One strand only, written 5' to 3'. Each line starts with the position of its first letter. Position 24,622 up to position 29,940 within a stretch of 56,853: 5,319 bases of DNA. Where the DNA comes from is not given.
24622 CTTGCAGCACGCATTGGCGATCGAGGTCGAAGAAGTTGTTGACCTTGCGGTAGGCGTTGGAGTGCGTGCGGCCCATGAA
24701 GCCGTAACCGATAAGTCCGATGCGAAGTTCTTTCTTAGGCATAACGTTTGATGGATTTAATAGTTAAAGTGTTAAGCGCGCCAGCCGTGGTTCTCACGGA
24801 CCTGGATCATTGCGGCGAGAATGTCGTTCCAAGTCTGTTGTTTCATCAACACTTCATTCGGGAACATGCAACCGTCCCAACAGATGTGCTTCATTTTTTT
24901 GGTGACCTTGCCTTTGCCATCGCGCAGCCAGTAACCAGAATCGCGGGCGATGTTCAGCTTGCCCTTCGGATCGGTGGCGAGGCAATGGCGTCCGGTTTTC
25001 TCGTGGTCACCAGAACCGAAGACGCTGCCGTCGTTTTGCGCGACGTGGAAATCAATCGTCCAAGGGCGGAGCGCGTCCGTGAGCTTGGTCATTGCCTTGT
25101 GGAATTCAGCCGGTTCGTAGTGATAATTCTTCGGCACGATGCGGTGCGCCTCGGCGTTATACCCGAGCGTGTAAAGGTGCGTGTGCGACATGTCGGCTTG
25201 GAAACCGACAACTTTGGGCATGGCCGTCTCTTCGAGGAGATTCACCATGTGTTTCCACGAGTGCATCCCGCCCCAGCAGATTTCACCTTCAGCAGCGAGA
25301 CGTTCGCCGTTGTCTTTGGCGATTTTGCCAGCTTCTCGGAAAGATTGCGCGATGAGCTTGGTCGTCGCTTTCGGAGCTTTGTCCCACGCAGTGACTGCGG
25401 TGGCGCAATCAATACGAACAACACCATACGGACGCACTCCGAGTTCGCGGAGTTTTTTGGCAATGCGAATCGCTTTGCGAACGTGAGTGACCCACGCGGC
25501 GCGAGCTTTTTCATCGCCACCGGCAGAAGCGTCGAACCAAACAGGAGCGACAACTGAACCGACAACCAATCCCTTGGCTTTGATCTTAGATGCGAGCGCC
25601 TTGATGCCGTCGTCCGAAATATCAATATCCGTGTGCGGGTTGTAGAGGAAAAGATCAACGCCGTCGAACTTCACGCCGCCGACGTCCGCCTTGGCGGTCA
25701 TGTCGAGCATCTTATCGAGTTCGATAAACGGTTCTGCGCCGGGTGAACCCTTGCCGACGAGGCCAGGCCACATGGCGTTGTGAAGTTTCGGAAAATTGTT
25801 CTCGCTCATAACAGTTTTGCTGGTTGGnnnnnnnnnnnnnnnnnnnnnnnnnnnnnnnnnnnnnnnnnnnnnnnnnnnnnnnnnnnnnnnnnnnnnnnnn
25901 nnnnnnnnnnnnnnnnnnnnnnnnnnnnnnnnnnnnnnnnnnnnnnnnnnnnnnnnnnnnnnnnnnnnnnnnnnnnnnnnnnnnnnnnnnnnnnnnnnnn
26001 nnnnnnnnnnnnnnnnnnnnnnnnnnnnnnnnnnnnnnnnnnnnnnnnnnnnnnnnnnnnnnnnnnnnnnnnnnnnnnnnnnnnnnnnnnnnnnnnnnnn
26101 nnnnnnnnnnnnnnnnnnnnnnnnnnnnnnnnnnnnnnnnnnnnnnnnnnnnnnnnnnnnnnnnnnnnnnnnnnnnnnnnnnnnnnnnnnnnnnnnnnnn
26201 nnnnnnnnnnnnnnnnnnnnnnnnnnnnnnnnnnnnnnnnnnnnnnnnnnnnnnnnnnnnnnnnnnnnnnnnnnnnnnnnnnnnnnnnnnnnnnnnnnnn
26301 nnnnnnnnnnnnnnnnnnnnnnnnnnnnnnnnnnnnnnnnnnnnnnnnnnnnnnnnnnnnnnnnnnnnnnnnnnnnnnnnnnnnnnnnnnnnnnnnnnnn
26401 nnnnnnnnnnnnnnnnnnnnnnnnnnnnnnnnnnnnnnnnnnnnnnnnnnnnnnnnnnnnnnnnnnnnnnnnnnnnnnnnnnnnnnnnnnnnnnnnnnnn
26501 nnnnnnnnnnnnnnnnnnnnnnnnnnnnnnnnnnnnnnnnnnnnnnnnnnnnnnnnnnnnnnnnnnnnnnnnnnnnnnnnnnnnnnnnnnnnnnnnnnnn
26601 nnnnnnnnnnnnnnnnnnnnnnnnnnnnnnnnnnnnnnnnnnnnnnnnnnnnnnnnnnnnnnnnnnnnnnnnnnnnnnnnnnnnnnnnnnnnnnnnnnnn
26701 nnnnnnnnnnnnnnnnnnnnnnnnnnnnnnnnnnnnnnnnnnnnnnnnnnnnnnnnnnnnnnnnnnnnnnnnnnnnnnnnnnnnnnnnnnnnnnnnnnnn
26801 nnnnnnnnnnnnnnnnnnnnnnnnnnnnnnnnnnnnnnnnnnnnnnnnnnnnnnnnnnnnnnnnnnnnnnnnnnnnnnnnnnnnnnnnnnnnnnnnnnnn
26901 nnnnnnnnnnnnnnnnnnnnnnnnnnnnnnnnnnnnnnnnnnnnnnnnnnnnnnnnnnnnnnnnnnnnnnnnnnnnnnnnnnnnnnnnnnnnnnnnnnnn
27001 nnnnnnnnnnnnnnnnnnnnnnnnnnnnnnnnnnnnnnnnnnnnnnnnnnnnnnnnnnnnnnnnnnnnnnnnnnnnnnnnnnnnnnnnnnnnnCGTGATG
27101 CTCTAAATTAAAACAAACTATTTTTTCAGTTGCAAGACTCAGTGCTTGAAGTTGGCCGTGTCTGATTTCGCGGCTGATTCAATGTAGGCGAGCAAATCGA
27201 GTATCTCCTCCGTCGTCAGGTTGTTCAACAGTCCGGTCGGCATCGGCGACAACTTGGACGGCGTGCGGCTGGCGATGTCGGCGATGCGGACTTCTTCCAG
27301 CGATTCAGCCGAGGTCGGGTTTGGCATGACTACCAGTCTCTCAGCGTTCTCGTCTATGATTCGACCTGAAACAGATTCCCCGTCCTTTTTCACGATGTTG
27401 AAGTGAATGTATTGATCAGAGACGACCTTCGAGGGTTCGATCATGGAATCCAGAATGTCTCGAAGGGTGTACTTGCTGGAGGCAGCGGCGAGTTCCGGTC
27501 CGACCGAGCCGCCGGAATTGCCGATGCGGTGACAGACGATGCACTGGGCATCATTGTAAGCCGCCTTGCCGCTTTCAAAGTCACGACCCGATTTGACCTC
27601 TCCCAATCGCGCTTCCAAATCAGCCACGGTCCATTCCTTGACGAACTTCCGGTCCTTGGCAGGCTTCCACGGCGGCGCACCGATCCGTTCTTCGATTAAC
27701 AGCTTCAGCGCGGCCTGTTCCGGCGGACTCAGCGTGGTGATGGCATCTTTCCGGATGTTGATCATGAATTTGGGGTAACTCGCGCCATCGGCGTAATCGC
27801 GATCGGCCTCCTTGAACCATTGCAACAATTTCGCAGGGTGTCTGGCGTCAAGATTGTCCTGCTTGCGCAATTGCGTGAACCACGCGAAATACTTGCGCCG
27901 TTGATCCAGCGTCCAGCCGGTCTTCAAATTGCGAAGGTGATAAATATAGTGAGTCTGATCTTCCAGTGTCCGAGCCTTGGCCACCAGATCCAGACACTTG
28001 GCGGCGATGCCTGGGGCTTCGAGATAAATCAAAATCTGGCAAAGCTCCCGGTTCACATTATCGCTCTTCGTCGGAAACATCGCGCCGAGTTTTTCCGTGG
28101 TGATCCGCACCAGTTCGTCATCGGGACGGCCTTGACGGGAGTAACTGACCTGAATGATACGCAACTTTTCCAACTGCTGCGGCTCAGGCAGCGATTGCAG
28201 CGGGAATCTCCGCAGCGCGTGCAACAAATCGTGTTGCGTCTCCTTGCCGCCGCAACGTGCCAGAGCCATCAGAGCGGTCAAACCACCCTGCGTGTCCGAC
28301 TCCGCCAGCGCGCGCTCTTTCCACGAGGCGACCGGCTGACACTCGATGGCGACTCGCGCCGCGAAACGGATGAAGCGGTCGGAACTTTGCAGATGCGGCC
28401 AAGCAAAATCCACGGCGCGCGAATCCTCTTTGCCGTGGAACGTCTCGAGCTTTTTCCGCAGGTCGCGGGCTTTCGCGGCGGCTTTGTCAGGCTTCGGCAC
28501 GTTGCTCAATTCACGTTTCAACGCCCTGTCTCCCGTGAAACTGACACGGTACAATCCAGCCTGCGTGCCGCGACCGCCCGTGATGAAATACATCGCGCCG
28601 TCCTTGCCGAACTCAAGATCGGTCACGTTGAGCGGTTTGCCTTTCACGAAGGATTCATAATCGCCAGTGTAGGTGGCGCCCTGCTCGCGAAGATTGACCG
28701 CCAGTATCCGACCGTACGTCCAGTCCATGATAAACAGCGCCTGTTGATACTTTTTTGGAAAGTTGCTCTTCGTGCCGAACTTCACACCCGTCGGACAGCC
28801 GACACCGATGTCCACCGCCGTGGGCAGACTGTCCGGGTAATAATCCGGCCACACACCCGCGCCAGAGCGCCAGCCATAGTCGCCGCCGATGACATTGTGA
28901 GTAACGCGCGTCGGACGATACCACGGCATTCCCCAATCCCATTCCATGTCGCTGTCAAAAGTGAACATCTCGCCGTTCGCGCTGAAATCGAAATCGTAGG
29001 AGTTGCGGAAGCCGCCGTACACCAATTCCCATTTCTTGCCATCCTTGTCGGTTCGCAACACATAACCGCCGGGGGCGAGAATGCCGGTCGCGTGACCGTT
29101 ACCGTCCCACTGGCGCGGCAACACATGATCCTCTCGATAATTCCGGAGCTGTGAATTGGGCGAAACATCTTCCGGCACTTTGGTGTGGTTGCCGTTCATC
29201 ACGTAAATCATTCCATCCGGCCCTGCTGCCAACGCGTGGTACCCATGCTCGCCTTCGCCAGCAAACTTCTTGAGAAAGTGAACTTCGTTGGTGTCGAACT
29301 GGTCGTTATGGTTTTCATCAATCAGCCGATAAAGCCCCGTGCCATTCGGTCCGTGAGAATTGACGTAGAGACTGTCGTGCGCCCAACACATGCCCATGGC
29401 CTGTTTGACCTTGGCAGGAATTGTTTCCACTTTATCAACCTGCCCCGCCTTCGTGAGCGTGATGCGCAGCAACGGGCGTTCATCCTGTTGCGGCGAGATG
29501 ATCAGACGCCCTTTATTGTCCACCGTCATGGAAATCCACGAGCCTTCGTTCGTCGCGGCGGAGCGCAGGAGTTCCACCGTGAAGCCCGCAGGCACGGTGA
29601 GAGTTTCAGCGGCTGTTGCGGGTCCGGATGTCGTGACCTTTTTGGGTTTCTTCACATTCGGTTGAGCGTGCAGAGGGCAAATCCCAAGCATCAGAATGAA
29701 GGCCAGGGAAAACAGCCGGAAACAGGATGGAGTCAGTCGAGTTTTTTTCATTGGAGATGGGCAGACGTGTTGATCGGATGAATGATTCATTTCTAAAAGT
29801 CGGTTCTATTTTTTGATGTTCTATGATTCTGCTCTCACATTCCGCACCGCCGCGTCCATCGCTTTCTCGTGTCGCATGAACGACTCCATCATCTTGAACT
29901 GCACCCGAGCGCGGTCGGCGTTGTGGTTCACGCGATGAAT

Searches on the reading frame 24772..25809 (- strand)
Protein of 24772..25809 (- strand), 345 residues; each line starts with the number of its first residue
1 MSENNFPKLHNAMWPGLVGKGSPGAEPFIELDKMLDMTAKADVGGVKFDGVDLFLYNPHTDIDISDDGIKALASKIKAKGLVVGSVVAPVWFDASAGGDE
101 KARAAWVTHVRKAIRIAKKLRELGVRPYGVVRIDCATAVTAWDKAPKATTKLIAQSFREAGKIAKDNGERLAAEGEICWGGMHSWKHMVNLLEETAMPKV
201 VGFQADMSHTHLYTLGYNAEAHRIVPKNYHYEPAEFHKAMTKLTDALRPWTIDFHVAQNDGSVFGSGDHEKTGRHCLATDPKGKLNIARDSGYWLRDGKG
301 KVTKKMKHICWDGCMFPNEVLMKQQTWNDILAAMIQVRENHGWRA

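Call 78: search_protein_families(library=pfam, proteins=[window:24772-25809:-], max_evalue=0.00001)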
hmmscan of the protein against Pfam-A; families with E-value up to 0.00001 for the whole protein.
window:24772-25809:- (345 aa): 1 family
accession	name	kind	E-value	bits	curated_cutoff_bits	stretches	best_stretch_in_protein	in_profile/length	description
PF01261.30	AP_endonuc_2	-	1.3e-13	51.7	31.1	1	48-227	9-177/249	Xylose isomerase-like TIM barrel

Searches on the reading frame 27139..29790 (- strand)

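Call 78: search_protein_families(library=pfam, proteins=[window:27139-29790:-], max_evalue=0.00001)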
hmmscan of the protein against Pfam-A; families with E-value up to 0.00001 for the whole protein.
window:27139-29790:- (883 aa): 2 families
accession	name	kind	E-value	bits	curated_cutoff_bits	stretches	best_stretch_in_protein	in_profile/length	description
PF00034.26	Cytochrom_C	-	1.7e-07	32.9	21.3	0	739-784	2-47/90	Cytochrome c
PF23500.1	DUF7133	-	4.7e-06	26.6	27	0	57-215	2-166/385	Domain of unknown function (DUF7133)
